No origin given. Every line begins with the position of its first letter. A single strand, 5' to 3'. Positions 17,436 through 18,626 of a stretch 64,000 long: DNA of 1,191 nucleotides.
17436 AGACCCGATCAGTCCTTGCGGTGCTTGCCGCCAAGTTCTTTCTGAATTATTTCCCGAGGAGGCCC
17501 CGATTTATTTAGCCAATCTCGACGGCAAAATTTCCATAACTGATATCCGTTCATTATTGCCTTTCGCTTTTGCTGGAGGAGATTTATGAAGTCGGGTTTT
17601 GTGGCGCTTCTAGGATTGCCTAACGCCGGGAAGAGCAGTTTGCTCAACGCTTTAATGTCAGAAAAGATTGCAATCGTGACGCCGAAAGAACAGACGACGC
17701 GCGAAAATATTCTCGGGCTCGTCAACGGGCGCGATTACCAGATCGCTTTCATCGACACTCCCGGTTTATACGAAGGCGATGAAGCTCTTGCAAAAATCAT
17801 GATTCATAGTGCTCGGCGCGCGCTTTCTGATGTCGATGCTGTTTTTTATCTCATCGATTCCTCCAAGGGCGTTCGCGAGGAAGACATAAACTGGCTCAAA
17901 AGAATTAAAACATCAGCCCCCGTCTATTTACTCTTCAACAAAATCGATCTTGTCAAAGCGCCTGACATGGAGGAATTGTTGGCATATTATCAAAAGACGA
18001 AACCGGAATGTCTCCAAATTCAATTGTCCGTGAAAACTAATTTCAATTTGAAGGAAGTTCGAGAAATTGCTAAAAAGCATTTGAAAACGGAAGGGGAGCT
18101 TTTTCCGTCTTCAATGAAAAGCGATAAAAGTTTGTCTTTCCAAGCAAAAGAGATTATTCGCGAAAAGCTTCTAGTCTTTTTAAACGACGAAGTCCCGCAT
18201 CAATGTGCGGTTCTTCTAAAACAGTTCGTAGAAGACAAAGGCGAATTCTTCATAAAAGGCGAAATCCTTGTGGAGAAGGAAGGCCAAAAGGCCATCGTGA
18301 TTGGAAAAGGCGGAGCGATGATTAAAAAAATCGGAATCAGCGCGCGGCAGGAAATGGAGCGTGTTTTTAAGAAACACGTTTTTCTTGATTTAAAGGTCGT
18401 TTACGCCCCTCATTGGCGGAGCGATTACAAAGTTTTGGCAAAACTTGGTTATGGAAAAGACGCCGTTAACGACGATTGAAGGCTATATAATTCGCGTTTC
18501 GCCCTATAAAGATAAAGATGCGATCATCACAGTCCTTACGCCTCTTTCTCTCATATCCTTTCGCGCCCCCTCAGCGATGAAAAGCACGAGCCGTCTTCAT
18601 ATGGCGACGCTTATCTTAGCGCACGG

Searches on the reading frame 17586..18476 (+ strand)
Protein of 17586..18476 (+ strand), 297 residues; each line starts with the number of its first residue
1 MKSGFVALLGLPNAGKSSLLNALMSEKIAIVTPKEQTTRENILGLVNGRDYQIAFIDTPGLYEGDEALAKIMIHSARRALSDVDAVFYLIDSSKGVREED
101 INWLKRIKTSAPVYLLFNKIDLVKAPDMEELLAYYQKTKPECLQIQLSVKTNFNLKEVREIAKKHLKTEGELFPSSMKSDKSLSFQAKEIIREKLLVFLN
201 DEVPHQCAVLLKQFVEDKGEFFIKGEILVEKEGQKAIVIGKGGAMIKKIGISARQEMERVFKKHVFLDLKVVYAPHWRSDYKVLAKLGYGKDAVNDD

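Call 47: find_related_loci(query=A4, collection=genome_contigs, flank=7000)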
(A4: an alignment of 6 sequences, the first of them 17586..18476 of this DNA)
Query A4 (297 aa) in genome_contigs; peptide patterns used: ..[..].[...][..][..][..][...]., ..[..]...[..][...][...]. (x = any residue, [..] = any of these).
600 stretches matched a pattern (row limit reached: there are more); 557 encode a relative of the query (tblastn E <= 1e-3); the best 80 are kept; 80 distinct loci.
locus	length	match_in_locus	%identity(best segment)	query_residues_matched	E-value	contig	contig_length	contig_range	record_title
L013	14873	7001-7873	39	2-291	3e-62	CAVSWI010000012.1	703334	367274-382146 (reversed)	MAG: uncultured Acidobacteriota bacterium isolate MFD09222.bin.1.196 genome assembly, contig: contig_38981, whole genome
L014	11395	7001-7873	39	1-289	9e-62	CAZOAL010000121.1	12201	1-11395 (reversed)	MAG TPA_asm: uncultured bacterium isolate SRP119689_co1_304 genome assembly, contig: NODE_7772_length_12201_cov_28.21027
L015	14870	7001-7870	42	2-290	6e-62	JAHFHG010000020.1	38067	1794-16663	MAG: Candidatus Omnitrophota bacterium isolate nzgw333 NODE_570_length_38068_cov_5.170764, whole genome shotgun sequence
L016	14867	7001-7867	39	1-289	6e-60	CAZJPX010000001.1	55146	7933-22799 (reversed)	MAG TPA_asm: uncultured Staphylococcaceae bacterium isolate SRP141132_co6_54 genome assembly, contig: NODE_280_length_55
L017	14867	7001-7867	39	2-289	3e-60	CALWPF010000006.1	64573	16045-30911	MAG: uncultured Clostridia bacterium isolate BRZ_AN__bin7 genome assembly, contig: BRZ_AN__NODE_669_length_64573_cov_5.3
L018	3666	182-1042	38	2-289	9e-60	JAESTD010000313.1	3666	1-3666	MAG: Mucilaginibacter sp. isolate NORP305 CoAssembly_3943574, whole genome shotgun sequence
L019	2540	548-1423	39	2-289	2e-60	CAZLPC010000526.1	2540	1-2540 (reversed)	MAG TPA_asm: uncultured Anaerolineae bacterium isolate SRP072547_co1_26 genome assembly, contig: NODE_106616_length_2540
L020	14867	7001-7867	40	2-289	2e-59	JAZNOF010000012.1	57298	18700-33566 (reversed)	MAG: Congzhengia sp. isolate T1900044652_TS20190118.MAGScoT_cleanbin_000093 SGB_1443_k141_490982, whole genome shotgun s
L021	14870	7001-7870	40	1-289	3e-58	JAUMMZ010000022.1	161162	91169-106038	MAG: Collinsella sp. isolate D1_MB_55 k141_63240, whole genome shotgun sequence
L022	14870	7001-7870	40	1-289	3e-58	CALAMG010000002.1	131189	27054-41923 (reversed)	MAG TPA_asm: uncultured Collinsella sp. isolate ERR912014_bin.8_CONCOCT_v1.1_MAG genome assembly, contig: ERZ825767.97,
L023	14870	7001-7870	42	1-289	5e-58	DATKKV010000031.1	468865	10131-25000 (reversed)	MAG TPA_asm: Bryobacteraceae bacterium isolate SMAG_U14667 k141_3985072, whole genome shotgun sequence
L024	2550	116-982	39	2-289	1e-58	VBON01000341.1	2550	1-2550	MAG: Nitrospirae bacterium isolate NS_11 14_1009_16_30cm_scaffold_271350, whole genome shotgun sequence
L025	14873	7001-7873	39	2-289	6e-58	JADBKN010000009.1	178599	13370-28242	MAG: Bacillota bacterium isolate Bu92 bin.92_contig9, whole genome shotgun sequence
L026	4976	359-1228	39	1-289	6e-58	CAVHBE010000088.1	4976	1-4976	Methanobrevibacter smithii isolate E07187-L1_cleanbin_000021 genome assembly, contig: Spades_E07187-L1_contig_3661, whol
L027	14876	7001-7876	39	4-292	7e-58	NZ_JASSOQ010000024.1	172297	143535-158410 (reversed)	Lelliottia wanjuensis strain V104_15 NODE_9_length_172297_cov_16.710167, whole genome shotgun sequence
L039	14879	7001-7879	37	2-292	7e-55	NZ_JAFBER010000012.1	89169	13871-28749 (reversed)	Scopulibacillus daqui strain DSM 28236 Ga0454060_12, whole genome shotgun sequence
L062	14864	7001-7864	35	2-289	5e-52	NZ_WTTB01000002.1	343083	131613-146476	Erysipelothrix urinaevulpis strain 165301687 NODE_2_length_343083_cov_136.401177, whole genome shotgun sequence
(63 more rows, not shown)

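Call 84: search_protein_families(library=pfam, proteins=[L039:1100-2362:+, L039:2553-3509:+, L039:3577-5709:+, L039:5706-6185:+, L039:6186-6551:+, L039:6555-6986:+, L062:5110-5745:+, L062:5820-6257:+, L062:6254-6604:+, L062:6601-7002:+], max_evalue=0.00001)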
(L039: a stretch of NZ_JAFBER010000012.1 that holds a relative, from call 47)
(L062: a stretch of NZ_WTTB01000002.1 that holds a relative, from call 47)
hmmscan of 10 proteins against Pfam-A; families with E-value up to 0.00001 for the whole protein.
L039:1100-2362:+ (420 aa): 1 family
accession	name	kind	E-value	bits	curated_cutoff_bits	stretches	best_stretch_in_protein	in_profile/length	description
PF06898.16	YqfD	-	5e-118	394.7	25.2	1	19-394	4-379/379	Putative stage IV sporulation protein YqfD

L039:2553-3509:+ (318 aa): 5 families
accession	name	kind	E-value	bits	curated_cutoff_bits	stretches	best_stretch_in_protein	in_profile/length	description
PF02562.22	PhoH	-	2.6e-99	331.2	27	1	114-317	2-205/205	PhoH-like protein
PF13245.12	AAA_19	-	9.4e-09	36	25.1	1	121-270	1-129/134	AAA domain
PF13604.12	AAA_30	-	8.3e-08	32.6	27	1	120-270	5-128/191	AAA domain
PF01695.23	IstB_IS21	-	3.2e-06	27.3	24.1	1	104-160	68-121/238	IstB-like ATP binding protein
PF00270.35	DEAD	-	6.8e-06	26.4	26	0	120-166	3-50/167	DEAD/DEAH box helicase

L039:3577-5709:+ (710 aa): 3 families
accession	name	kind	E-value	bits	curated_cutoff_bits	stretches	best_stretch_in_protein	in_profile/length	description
PF07697.16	7TMR-HDED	-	2e-43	149.4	27.6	1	50-263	4-224/224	7TM-HD extracellular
PF07698.17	7TM-7TMR_HD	-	1.3e-34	120.2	29.4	1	269-470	2-190/190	7TM receptor with intracellular HD hydrolase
PF01966.28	HD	-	2e-19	70.4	22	1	495-637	1-115/116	HD domain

L039:5706-6185:+ (159 aa): 1 family
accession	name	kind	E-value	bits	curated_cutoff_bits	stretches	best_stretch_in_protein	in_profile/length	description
PF02130.23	YbeY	-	2.4e-49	166.9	25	1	15-152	4-128/129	Endoribonuclease YbeY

L039:6186-6551:+ (121 aa): 1 family
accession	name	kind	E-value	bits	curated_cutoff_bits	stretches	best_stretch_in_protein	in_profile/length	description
PF01219.24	DAGK_prokar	-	8.4e-32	109.5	22.3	1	15-116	2-102/102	Prokaryotic diacylglycerol kinase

L039:6555-6986:+ (143 aa): 2 families
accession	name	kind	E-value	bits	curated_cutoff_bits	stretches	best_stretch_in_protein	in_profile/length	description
PF00383.29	dCMP_cyt_deam_1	-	8.1e-19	67.8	25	1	13-112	3-98/102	Cytidine and deoxycytidylate deaminase zinc-binding region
PF08211.18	dCMP_cyt_deam_2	-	5.7e-11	43.2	25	1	12-79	39-106/130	Cytidine and deoxycytidylate deaminase zinc-binding region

L062:5110-5745:+ (211 aa): 1 family
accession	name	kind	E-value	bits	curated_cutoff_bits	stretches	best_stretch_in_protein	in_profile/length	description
PF01895.24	PhoU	-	4.5e-34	117.1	23.5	2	16-102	2-88/89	PhoU domain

L062:5820-6257:+ (145 aa): 1 family
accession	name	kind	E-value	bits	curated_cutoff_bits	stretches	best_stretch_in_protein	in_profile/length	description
PF02130.23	YbeY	-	2.2e-42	144.4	25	1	16-139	7-127/129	Endoribonuclease YbeY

L062:6254-6604:+ (116 aa): 1 family
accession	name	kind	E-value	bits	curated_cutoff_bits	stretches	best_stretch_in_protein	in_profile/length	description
PF01219.24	DAGK_prokar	-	1.8e-26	92.3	22.3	1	11-110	2-101/102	Prokaryotic diacylglycerol kinase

L062:6601-7002:+ (133 aa): 2 families
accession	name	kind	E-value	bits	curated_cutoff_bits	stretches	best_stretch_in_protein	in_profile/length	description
PF00383.29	dCMP_cyt_deam_1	-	4.7e-15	55.8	25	1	2-97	4-93/102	Cytidine and deoxycytidylate deaminase zinc-binding region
PF08211.18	dCMP_cyt_deam_2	-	6e-11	43.1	25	1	3-78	42-117/130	Cytidine and deoxycytidylate deaminase zinc-binding region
